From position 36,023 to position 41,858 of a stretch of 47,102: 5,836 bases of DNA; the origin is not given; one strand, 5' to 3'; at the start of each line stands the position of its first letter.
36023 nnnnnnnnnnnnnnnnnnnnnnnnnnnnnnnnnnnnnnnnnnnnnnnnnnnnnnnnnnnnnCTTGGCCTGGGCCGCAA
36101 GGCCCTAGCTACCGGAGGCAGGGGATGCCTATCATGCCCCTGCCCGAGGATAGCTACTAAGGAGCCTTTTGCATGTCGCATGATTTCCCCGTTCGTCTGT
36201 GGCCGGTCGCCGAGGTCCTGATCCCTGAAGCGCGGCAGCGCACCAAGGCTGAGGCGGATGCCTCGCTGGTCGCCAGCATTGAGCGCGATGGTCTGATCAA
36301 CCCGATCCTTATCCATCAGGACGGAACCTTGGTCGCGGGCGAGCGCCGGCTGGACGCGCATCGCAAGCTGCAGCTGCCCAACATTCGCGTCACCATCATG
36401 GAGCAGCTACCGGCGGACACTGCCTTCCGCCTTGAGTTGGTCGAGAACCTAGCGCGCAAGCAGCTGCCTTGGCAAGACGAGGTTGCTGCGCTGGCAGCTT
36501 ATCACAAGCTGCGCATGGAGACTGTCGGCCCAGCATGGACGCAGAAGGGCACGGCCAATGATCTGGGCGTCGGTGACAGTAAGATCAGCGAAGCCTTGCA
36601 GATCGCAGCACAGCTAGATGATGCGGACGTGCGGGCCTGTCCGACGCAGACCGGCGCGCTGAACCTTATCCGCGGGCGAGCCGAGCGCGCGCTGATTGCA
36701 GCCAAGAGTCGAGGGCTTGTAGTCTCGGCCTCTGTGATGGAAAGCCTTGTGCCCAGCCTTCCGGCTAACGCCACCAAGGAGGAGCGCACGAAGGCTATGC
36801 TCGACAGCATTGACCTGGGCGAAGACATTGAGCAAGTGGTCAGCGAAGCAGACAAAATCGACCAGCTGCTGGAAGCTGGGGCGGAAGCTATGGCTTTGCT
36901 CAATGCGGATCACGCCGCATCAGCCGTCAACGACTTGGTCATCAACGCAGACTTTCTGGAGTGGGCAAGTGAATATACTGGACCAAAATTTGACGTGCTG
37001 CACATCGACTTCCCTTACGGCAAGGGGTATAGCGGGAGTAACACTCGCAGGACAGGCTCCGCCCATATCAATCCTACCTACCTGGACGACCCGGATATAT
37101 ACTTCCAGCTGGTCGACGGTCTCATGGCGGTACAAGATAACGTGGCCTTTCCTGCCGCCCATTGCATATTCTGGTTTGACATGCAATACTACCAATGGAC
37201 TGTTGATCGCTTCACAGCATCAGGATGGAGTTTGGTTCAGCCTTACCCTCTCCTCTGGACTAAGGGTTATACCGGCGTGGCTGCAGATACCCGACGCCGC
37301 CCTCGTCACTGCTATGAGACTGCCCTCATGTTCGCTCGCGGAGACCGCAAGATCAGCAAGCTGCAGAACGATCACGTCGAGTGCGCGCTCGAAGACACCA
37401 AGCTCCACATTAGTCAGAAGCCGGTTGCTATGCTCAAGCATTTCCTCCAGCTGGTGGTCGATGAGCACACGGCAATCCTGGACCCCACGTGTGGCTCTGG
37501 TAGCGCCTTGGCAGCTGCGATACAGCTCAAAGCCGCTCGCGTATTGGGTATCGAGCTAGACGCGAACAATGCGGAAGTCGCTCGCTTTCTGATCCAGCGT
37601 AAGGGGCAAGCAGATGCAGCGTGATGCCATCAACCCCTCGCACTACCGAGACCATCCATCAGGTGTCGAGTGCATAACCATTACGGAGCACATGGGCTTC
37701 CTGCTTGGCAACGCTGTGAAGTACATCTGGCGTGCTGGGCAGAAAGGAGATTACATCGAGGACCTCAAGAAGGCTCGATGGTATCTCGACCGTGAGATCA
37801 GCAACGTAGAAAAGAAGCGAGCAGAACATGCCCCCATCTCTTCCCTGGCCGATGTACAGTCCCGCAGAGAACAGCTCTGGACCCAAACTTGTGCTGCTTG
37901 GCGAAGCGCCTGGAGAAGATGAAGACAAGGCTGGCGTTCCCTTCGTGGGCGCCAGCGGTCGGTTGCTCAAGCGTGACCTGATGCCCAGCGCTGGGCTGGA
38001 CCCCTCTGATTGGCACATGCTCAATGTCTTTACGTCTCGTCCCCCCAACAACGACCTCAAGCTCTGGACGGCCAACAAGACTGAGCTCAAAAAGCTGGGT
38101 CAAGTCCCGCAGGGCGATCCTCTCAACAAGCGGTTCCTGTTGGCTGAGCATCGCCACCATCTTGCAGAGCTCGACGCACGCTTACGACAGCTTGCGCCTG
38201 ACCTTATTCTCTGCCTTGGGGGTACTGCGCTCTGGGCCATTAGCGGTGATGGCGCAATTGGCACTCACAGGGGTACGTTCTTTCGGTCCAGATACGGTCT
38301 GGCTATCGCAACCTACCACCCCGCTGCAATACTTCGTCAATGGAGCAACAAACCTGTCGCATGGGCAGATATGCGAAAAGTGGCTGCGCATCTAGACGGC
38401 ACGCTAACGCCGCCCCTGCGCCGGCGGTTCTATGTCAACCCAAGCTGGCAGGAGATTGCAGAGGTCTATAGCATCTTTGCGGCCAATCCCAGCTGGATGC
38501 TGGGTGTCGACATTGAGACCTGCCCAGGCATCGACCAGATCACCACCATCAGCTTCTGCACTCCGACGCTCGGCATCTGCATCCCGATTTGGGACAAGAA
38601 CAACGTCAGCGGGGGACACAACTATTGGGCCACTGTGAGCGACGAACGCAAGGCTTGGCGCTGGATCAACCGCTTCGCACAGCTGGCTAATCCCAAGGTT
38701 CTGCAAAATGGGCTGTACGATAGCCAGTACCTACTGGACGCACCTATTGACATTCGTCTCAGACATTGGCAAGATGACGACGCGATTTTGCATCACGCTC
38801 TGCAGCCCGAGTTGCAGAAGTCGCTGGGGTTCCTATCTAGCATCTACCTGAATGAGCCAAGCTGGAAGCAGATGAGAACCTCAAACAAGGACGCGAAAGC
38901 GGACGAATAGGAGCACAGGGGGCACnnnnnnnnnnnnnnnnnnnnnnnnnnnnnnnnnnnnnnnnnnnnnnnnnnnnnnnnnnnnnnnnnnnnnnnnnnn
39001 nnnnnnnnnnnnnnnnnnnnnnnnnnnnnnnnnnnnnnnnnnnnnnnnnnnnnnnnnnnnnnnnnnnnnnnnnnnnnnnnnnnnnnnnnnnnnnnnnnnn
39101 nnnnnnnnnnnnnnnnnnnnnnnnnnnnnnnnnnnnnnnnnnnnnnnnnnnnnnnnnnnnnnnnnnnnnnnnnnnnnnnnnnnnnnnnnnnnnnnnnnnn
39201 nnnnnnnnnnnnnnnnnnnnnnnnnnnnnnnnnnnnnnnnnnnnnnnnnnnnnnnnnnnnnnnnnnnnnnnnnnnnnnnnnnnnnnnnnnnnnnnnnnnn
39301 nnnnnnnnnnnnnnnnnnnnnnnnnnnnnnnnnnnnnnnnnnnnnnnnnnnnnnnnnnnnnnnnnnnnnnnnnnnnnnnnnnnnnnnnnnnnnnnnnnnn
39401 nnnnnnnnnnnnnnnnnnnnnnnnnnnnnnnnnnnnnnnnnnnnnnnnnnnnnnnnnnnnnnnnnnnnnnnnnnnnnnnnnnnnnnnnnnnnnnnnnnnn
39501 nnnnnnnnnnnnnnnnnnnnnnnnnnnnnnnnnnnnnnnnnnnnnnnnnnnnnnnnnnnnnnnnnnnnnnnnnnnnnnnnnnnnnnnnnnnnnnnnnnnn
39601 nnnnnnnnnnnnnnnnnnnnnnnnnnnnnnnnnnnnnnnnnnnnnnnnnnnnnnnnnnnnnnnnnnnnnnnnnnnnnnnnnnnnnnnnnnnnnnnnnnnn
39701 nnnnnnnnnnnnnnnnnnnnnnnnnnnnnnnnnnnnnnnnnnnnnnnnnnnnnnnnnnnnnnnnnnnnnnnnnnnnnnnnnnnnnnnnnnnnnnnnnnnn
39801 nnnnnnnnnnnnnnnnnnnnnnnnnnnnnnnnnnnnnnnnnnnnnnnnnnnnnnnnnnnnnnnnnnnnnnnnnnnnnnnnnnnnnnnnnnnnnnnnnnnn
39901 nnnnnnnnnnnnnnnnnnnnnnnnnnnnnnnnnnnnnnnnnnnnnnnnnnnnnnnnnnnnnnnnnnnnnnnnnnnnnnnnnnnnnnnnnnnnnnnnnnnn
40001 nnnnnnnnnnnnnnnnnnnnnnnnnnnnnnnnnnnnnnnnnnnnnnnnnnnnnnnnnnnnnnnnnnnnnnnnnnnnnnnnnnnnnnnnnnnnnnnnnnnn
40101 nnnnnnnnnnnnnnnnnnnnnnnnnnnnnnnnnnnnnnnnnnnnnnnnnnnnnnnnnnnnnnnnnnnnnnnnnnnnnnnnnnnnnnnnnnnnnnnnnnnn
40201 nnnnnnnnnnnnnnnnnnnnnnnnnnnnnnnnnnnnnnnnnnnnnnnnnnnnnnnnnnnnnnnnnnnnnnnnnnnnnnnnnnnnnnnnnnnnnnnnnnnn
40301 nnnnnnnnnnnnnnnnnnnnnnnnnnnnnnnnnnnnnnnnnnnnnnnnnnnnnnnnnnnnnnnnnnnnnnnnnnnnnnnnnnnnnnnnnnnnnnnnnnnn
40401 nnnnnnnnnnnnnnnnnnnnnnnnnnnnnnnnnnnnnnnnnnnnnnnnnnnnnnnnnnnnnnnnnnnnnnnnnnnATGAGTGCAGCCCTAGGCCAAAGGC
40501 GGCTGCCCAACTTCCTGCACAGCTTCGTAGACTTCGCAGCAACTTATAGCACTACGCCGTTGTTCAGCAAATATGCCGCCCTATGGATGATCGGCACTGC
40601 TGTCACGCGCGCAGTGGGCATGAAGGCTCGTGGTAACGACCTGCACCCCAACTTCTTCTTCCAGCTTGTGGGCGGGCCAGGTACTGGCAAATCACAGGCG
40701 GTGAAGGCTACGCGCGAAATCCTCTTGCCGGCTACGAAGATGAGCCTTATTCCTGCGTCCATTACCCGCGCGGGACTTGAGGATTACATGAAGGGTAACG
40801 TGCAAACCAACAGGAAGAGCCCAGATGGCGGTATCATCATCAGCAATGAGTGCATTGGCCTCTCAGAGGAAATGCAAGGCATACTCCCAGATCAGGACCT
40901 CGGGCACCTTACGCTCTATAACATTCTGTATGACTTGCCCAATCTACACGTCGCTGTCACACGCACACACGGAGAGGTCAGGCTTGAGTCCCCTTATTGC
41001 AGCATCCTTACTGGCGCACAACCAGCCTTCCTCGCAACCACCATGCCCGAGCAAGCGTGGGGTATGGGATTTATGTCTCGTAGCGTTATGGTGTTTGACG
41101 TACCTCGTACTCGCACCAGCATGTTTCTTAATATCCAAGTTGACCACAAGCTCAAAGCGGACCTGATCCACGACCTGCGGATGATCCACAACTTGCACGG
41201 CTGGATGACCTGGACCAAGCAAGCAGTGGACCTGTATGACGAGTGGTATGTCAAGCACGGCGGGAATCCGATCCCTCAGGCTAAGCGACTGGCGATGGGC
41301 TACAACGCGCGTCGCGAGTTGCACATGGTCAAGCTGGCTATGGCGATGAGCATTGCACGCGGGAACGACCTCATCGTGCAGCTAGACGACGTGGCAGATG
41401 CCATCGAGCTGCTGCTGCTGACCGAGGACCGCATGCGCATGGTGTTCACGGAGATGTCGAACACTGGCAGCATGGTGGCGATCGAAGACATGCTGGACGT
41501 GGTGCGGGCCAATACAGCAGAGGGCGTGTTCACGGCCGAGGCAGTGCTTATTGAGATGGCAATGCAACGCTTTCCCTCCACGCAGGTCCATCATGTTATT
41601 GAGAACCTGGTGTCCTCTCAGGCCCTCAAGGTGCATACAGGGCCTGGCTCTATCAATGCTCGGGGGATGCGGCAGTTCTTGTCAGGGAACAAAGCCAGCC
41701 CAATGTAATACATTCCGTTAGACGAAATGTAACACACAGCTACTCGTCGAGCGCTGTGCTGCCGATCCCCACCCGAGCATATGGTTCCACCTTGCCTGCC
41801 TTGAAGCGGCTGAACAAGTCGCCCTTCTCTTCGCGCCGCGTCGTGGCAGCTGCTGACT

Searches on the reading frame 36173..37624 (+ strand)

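Call 11: search_protein_families(library=phrogs, proteins=[window:36173-37624:+])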
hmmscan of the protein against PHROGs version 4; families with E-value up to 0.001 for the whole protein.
window:36173-37624:+ (483 aa): 19 families
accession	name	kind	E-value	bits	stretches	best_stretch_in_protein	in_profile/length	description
phrog_498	-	other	1.7e-20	74.1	2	270-470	220-416/633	DNA methyltransferase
phrog_4715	-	DNA, RNA and nucleotide metabolism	3e-16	60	1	23-150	162-307/630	ParB-like partition protein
phrog_67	-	other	3.8e-16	60.3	1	255-471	125-340/743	DNA methyltransferase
phrog_3264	-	DNA, RNA and nucleotide metabolism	1.2e-14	55.7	1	11-118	53-164/337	ParB-like partition protein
phrog_12047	-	DNA, RNA and nucleotide metabolism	1.6e-14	55.2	1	17-104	9-96/301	ParB-like partition nuclease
phrog_620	-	DNA, RNA and nucleotide metabolism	5.9e-10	40.6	1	10-92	12-95/217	ParB-like partition protein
phrog_6218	-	DNA, RNA and nucleotide metabolism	1.5e-09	38.5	1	23-146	21-143/506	ParB-like partition protein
phrog_3008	-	other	1.3e-07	32.2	1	409-470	147-207/244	DNA methyltransferase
phrog_8071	-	DNA, RNA and nucleotide metabolism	1.3e-07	32.2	1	26-102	25-103/389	ParB-like partition protein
phrog_15396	-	DNA, RNA and nucleotide metabolism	1.4e-07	32.6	1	23-104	20-102/258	ParB-like partition nuclease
phrog_18293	-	other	3.2e-07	31.3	1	407-480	40-113/119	methyltransferase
phrog_940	-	DNA, RNA and nucleotide metabolism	4e-07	30.6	1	23-119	23-121/388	nuclease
phrog_21315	-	unknown function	1e-06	29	1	26-418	29-373/415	-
phrog_723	-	DNA, RNA and nucleotide metabolism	1.1e-05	26.3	1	24-94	28-104/223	ParB-like partition protein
phrog_18056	-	DNA, RNA and nucleotide metabolism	1.4e-05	25.2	1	13-85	9-81/387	ParB-like partition nuclease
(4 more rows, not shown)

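Call 12: search_protein_families(library=pfam, proteins=[window:36173-37624:+])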
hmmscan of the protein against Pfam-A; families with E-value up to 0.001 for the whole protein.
window:36173-37624:+ (483 aa): 2 families
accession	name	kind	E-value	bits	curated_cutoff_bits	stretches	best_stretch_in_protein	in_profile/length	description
PF01555.25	N6_N4_Mtase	-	2.2e-08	34.8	26.7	1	403-470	159-219/221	DNA methylase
PF02195.25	ParB_N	-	4.9e-07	30.1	26.3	1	21-93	19-94/95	ParB N-terminal domain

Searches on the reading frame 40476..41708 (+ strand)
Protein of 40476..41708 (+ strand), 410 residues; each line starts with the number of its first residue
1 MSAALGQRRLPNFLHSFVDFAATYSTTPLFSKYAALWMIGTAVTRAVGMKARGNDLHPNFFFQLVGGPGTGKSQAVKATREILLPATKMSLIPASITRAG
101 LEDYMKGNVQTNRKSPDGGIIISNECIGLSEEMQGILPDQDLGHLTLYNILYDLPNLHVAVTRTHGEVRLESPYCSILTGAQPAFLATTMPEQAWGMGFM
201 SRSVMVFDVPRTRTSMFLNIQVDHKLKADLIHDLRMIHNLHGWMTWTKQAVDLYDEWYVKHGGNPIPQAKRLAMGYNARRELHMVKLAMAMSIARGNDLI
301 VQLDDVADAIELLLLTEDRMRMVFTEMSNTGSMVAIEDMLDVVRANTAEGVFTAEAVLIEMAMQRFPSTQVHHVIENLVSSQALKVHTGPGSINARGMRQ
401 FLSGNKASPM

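Call 11: search_protein_families(library=phrogs, proteins=[window:40476-41708:+])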
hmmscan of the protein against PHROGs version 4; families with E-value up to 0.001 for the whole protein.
window:40476-41708:+ (410 aa): 3 families
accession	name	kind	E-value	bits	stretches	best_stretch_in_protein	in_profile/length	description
phrog_14296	-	DNA, RNA and nucleotide metabolism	1.1e-31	111.3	1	13-345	4-338/417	DNA primase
phrog_5311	-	DNA, RNA and nucleotide metabolism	1.6e-15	57.4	2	159-385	429-663/692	helicase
phrog_10514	-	DNA, RNA and nucleotide metabolism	0.0007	18.9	0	33-399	364-743/750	DNA primase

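Call 12: search_protein_families(library=pfam, proteins=[window:40476-41708:+])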
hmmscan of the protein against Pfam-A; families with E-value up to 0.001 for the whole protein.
window:40476-41708:+ (410 aa): 1 family
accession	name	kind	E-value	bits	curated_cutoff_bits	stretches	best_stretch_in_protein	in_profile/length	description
PF13148.11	DUF3987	-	6.2e-10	39.2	27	1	118-325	145-363/364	Protein of unknown function (DUF3987)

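Call 45: find_homologous_proteins(query=window:40476-41708:+, max_evalue=1e-30)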
Query window:40476-41708:+ (410 aa): 212 proteins with E <= 1e-30 among 4231 candidates; the best 120 are listed.
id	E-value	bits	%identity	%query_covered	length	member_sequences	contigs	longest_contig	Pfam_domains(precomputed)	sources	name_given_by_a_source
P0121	6.4e-274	926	100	100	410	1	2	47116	PF13148.12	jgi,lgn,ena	jgi:hypothetical protein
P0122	1.1e-204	698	76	98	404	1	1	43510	PF13148.12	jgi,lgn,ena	-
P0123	8.8e-200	682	75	98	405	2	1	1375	PF13148.12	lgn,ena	-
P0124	7.6e-198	675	73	99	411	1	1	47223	PF13148.12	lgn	-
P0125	9.1e-195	665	75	98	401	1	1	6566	PF13148.12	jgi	jgi:hypothetical protein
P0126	1.3e-192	658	71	98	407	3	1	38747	PF13148.12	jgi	jgi:hypothetical protein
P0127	2.7e-187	640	70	99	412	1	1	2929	PF13148.12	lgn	-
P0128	1.2e-186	638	72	98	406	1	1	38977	PF13148.12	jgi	jgi:hypothetical protein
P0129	1.3e-186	638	70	98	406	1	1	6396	PF13148.12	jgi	jgi:hypothetical protein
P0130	1.7e-186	638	70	98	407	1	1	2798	PF13148.12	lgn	-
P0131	2.0e-185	634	72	97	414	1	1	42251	PF13148.12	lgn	-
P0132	6.7e-185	633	70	98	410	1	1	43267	PF13148.12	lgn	-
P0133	1.8e-181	621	70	96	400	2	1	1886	PF13148.12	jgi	jgi:hypothetical protein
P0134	2.3e-181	621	68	99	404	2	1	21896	PF13148.12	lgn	-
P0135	9.3e-179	612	68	99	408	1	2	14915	PF13148.12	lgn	-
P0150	6.4e-174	596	67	97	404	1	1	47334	PF13148.12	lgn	-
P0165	3.1e-170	584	64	98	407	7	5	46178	PF13148.12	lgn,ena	-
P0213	4.6e-154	531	66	88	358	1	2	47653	PF13148.12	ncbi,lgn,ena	-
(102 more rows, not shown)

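Call 47: find_related_loci(query=A3, collection=viral_contigs, flank=10000)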
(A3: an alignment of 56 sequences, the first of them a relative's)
Query A3 (410 aa) in viral_contigs; peptide patterns used: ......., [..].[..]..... (x = any residue, [..] = any of these).
48 stretches matched a pattern; 21 encode a relative of the query (tblastn E <= 1e-3); 21 distinct loci.
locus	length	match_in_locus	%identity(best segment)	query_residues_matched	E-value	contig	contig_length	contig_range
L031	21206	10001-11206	71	7-408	0e+0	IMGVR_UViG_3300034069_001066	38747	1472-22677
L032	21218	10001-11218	70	6-408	0e+0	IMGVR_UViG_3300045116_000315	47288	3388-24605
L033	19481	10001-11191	63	8-404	6e-175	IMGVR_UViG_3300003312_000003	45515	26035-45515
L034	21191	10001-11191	54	8-408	1e-145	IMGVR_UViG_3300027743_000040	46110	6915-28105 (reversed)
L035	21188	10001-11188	50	8-406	6e-132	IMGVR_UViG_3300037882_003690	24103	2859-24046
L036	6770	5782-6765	57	7-335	4e-131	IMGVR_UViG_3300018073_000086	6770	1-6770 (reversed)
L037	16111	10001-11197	76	8-410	0e+0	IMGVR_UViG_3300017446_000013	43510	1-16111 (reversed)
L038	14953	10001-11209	30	1-400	1e-46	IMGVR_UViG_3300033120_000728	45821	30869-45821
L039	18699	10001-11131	29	12-389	3e-46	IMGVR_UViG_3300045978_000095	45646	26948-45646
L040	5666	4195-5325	29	12-389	3e-46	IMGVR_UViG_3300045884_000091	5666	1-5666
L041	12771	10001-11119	27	12-384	7e-42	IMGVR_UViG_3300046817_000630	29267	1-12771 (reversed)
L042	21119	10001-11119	27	12-384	7e-42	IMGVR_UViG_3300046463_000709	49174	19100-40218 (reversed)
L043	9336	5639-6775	28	22-401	4e-40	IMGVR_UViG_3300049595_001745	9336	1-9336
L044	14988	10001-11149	27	12-390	1e-36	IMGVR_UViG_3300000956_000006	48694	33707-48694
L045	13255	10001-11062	26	12-371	3e-31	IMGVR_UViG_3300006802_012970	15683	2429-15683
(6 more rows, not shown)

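Call 105: find_encoding_contigs(protein=P0213, flank=10000, max_places=1)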
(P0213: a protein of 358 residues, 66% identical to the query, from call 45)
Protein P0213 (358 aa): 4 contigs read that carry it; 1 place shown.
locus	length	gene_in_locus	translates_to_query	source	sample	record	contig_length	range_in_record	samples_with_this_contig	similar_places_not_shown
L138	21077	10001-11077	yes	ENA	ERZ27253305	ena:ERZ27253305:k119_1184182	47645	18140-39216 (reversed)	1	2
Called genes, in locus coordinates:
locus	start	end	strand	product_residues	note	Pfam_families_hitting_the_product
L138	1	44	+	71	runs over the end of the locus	-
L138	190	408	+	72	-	-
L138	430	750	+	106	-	-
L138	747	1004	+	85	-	-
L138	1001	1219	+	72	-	-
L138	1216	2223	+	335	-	PF12705:PDDEXK_1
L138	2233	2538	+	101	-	-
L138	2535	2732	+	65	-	-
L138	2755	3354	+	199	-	-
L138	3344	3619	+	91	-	-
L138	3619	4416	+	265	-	PF13479:AAA_24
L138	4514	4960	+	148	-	PF05037:DUF669 (weak)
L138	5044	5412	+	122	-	-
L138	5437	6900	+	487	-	PF02195:ParB_N, PF01555:N6_N4_Mtase (weak)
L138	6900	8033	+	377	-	PF03167:UDG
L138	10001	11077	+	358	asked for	PF13148:DUF3987 (faint)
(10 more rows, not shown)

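Call 113: find_encoding_contigs(protein=P0150, flank=10000, max_places=1)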
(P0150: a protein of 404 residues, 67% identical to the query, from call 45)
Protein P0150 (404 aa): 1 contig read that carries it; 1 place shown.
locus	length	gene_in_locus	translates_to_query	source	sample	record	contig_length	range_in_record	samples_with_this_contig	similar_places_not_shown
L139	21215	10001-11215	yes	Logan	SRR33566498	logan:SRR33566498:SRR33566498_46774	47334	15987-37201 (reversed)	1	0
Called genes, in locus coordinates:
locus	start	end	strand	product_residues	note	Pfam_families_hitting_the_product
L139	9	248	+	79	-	-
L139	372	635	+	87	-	-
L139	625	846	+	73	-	-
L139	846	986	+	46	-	-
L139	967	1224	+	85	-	-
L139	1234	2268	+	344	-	PF12705:PDDEXK_1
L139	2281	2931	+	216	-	-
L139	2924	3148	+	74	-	-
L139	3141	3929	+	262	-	PF13479:AAA_24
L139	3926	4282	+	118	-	-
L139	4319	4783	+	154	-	-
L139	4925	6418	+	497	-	PF02195:ParB_N, PF01555:N6_N4_Mtase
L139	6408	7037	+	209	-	-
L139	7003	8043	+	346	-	PF03167:UDG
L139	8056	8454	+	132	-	-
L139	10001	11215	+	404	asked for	PF13148:DUF3987 (faint)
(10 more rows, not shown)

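Call 115: find_encoding_contigs(protein=P0165, flank=10000, max_places=1)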
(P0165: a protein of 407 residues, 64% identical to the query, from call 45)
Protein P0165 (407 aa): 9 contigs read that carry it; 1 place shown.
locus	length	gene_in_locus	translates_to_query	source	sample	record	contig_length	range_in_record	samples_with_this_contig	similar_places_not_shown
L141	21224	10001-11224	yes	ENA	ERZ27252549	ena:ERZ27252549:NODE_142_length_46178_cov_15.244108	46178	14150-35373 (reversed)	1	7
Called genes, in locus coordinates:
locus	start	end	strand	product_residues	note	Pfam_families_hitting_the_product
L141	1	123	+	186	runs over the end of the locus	-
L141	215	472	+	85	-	-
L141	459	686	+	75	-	-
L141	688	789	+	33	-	-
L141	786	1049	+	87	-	-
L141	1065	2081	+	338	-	PF12705:PDDEXK_1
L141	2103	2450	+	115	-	-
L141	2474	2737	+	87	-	-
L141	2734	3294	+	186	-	PF01503:PRA-PH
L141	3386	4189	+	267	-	PF13479:AAA_24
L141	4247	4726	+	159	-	-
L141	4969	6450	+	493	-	PF02195:ParB_N, PF01555:N6_N4_Mtase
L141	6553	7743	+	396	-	PF03167:UDG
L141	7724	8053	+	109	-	-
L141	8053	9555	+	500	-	PF00476:DNA_pol_A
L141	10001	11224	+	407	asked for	PF13148:DUF3987 (weak)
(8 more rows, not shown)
